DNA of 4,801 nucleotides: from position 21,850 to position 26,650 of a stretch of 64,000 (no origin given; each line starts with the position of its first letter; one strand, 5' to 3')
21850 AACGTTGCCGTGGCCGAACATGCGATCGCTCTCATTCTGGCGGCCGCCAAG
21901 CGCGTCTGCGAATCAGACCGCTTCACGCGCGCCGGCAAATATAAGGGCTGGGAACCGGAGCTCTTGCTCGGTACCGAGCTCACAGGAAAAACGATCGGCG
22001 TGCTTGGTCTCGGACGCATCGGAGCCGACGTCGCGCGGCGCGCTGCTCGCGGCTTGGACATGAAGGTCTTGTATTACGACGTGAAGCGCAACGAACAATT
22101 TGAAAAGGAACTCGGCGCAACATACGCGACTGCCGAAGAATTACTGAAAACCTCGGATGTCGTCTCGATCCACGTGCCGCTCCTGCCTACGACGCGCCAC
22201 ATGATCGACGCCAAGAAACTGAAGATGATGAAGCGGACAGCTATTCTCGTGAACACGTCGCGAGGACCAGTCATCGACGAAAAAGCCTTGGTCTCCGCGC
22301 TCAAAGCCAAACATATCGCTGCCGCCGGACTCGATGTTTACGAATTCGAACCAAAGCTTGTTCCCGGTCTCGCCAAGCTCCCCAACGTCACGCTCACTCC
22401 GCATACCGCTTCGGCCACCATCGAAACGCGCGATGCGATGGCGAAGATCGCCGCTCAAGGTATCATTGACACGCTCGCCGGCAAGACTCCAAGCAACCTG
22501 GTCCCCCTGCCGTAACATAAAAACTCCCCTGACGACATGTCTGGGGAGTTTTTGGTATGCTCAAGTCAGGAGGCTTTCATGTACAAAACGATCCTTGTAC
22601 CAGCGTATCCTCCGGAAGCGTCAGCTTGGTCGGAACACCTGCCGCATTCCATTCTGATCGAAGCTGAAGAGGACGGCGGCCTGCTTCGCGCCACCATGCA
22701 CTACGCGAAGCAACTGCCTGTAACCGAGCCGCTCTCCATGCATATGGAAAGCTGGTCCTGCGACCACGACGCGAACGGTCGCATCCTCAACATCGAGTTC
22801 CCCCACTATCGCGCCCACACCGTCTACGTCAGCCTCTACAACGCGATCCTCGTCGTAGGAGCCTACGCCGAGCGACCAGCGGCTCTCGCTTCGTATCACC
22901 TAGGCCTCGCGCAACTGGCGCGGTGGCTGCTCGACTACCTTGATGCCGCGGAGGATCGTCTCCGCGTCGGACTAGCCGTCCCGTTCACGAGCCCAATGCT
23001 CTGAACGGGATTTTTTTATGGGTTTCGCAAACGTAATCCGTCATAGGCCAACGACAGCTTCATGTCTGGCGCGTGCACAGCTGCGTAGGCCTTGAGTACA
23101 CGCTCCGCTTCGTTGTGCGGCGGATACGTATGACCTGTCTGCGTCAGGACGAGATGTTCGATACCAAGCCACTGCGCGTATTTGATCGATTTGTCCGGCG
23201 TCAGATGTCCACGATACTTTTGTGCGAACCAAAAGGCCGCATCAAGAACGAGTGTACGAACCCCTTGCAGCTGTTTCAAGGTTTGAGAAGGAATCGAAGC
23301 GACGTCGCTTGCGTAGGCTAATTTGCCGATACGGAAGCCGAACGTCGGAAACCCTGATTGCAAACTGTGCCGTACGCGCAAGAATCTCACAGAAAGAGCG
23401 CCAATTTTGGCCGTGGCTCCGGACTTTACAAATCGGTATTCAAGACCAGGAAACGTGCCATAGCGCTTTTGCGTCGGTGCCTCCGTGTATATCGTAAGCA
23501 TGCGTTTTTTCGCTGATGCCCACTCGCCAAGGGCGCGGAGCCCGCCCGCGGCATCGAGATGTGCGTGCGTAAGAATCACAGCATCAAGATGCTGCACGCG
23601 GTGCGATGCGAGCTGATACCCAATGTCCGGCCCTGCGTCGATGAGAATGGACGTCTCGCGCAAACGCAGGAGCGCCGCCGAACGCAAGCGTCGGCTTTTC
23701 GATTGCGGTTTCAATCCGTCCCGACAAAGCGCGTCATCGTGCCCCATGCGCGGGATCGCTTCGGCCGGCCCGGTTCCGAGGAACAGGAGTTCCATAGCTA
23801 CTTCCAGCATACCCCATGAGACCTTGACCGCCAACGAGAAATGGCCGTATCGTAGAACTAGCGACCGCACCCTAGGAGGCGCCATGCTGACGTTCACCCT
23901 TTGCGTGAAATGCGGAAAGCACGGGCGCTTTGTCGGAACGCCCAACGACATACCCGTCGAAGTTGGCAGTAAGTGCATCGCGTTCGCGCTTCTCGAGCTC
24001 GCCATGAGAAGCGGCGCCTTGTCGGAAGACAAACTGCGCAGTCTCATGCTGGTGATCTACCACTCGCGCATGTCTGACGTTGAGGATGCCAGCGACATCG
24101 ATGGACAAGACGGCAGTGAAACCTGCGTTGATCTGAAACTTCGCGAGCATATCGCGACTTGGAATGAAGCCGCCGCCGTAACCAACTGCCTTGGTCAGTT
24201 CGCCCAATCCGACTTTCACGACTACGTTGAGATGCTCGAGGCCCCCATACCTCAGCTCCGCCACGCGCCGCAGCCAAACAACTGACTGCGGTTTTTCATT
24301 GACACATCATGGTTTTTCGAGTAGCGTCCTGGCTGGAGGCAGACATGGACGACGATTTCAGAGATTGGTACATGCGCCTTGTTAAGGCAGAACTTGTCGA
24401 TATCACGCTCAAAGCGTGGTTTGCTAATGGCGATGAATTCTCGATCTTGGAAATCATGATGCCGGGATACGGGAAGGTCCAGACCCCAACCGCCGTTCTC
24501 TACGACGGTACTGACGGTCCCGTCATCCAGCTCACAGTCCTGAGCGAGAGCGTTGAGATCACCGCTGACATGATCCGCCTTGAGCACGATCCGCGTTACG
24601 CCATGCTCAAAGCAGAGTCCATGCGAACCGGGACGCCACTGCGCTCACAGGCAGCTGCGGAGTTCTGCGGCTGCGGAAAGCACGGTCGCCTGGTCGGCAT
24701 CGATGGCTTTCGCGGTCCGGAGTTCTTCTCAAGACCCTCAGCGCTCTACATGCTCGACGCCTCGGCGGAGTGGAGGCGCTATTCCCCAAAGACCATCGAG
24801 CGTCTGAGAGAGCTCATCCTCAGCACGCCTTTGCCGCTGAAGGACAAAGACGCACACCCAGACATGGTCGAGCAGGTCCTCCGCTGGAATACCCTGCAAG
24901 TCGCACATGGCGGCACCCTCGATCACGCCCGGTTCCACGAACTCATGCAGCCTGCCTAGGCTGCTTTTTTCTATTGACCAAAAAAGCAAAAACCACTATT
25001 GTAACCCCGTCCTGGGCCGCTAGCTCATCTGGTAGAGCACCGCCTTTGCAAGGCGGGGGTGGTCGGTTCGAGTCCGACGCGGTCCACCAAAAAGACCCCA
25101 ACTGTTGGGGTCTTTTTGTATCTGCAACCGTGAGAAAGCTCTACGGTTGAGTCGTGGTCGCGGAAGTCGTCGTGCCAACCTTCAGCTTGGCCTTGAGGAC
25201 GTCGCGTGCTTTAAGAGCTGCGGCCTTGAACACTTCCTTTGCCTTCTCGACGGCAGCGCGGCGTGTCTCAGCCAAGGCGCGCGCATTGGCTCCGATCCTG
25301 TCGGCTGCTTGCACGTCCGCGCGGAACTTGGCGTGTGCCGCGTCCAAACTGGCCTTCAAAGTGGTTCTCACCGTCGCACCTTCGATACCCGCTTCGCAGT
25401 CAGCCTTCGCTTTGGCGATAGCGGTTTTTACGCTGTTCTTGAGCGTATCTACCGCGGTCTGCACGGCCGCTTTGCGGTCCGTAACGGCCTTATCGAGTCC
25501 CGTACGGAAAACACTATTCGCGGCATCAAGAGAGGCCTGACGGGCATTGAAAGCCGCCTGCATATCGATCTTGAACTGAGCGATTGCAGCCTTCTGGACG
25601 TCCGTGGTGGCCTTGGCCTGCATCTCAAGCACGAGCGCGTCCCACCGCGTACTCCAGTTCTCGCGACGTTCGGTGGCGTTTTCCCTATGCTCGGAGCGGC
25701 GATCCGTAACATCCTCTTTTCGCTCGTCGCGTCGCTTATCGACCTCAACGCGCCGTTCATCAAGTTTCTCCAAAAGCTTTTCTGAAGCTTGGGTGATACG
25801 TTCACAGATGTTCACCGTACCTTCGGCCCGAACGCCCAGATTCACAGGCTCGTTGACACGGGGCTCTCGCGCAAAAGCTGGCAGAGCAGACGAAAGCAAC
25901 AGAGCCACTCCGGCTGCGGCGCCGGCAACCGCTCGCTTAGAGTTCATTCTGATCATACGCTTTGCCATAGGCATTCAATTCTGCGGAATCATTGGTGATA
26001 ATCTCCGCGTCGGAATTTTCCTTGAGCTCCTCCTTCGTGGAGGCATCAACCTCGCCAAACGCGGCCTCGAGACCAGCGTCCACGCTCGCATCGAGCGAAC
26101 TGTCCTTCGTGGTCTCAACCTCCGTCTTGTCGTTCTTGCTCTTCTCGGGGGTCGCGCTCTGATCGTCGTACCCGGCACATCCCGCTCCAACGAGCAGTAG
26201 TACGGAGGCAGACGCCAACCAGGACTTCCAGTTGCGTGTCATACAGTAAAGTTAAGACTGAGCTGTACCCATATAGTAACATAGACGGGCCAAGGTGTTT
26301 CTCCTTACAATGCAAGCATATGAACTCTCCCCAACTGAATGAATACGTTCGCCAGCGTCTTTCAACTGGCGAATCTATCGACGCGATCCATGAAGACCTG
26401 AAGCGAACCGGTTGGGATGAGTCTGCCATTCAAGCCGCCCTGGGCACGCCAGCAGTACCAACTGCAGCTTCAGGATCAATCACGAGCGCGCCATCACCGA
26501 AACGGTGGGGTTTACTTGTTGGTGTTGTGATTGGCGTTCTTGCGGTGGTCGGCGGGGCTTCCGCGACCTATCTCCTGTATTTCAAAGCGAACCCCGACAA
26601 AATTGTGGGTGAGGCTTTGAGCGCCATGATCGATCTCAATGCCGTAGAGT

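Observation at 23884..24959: Tandem paralogous hypothetical proteins sharing a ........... motif next to an MBL-fold hydrolase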

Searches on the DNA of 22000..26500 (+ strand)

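Call 96: search_rna_families(source=window, start=22000, end=26500, threshold=evalue, max_evalue=0.1)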
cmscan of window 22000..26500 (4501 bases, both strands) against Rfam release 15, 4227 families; matches with E-value up to 0.1: 1.
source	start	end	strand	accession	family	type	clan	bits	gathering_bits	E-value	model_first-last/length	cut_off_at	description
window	25014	25086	+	RF00005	tRNA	Gene; tRNA;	CL00001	61.8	29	4e-12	1-71/71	no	tRNA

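Call 98: search_rna_families(sources=[L021, L002], threshold=evalue, max_evalue=0.01)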
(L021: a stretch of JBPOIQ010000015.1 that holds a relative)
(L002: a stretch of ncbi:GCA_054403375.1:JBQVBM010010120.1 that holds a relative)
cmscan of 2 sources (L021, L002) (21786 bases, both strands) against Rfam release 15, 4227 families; matches with E-value up to 0.01: 2.
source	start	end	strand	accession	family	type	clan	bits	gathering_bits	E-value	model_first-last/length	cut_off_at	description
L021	4582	4654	+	RF00005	tRNA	Gene; tRNA;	CL00001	65.1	29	2.4e-12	1-71/71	no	tRNA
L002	6531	6603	+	RF00005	tRNA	Gene; tRNA;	CL00001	65.1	29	2.4e-12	1-71/71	no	tRNA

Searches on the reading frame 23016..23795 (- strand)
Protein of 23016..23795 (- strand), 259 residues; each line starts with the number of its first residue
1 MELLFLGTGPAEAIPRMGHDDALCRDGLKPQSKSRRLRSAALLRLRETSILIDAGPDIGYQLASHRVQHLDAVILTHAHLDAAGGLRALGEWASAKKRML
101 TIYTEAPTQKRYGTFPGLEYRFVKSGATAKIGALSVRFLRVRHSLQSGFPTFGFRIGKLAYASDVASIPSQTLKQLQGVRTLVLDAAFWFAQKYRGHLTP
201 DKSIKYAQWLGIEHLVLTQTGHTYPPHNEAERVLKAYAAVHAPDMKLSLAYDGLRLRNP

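Call 4: search_protein_families(library=pfam, proteins=[window:23016-23795:-], max_evalue=1)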
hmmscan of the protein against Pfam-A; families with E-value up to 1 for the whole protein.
window:23016-23795:- (259 aa): 3 families
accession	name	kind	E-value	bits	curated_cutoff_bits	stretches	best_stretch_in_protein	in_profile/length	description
PF12706.13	Lactamase_B_2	-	1.8e-25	90.2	27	1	49-218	2-198/200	Beta-lactamase superfamily domain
PF00753.33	Lactamase_B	-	3.2e-09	37.4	22.7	1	39-119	7-93/196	Metallo-beta-lactamase superfamily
PF16661.11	Lactamase_B_6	-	0.017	15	27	1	42-109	1-76/193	Metallo-beta-lactamase superfamily domain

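Call 7: search_protein_families(library=phrogs, proteins=[window:23016-23795:-], max_evalue=1)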
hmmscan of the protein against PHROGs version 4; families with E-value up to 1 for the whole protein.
window:23016-23795:- (259 aa): 3 families
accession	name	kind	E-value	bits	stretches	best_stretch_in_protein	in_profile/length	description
phrog_392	-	other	3.4e-10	40.9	1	44-188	23-169/348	metal-dependent hydrolase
phrog_7043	-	tail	0.0025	17.4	1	46-95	645-700/1077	tail protein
phrog_14556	-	unknown function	0.48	10.1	1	47-88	154-200/451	-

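Call 8: search_protein_families(library=ncbifam, proteins=[window:23016-23795:-], max_evalue=1)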
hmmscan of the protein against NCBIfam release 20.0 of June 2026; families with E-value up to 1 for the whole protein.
window:23016-23795:- (259 aa): 23 families
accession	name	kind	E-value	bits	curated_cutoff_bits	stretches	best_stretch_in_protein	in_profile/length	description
NF002553.0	PRK02113.1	equivalog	1.4e-30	106.6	386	1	1-237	1-240/252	MBL fold metallo-hydrolase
NF038231.1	MBL_Geo_Pelo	equivalog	1.4e-29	103.4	360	1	3-230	2-233/250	GPMC system MBL fold metallohydrolase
TIGR03307.1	PhnP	equivalog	3.7e-15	56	272.25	1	1-224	1-225/249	phosphonate metabolism protein PhnP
TIGR02651.1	RNase_Z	equivalog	1.1e-10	41.1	292.95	2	34-109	14-93/302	ribonuclease Z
NF000801.0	PRK00055.1-3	equivalog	2.8e-07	29.9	252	1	35-104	17-88/307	ribonuclease Z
TIGR03675.1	arCOG00543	equivalog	5.1e-07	28.3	580.2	1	38-92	188-251/631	beta-CASP ribonuclease aCPSF1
TIGR02108.2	PQQ_syn_pqqB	equivalog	5.8e-07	29.2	245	1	22-192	21-222/298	pyrroloquinoline quinone biosynthesis protein PqqB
NF002558.0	PRK02126.1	subfamily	0.00076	18.6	315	1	46-89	26-67/345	ribonuclease Z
NF012229.1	bla_class_B_core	domain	0.0011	19.1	100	1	47-96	24-77/139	metallo-beta-lactamase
NF045584.1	cas14_MBL_CASP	equivalog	0.0078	14.6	800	1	39-88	15-69/612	type VII CRISPR-associated protein Cas14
NF041851.1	cyc_nuc_deg_phdiest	equivalog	0.015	14.7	400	1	119-239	117-236/253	cyclic nucleotide-degrading phosphodiesterase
NF033105.1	bla_subclass_B3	equivalog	0.016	14.5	240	1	40-96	25-88/257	subclass B3 metallo-beta-lactamase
TIGR03413.1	GSH_gloB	equivalog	0.033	13.6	200.8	1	50-106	23-75/248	hydroxyacylglutathione hydrolase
NF033088.2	bla_subclass_B1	equivalog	0.036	13.7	200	1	68-90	67-89/217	subclass B1 metallo-beta-lactamase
NF001911.0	PRK00685.1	equivalog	0.042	13.3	144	1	41-145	11-111/228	metal-dependent hydrolase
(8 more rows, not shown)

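Call 84: search_protein_families(library=padloc, proteins=[window:23016-23795:-], max_evalue=1)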
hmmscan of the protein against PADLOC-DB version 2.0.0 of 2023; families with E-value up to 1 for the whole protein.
window:23016-23795:- (259 aa): 0 families
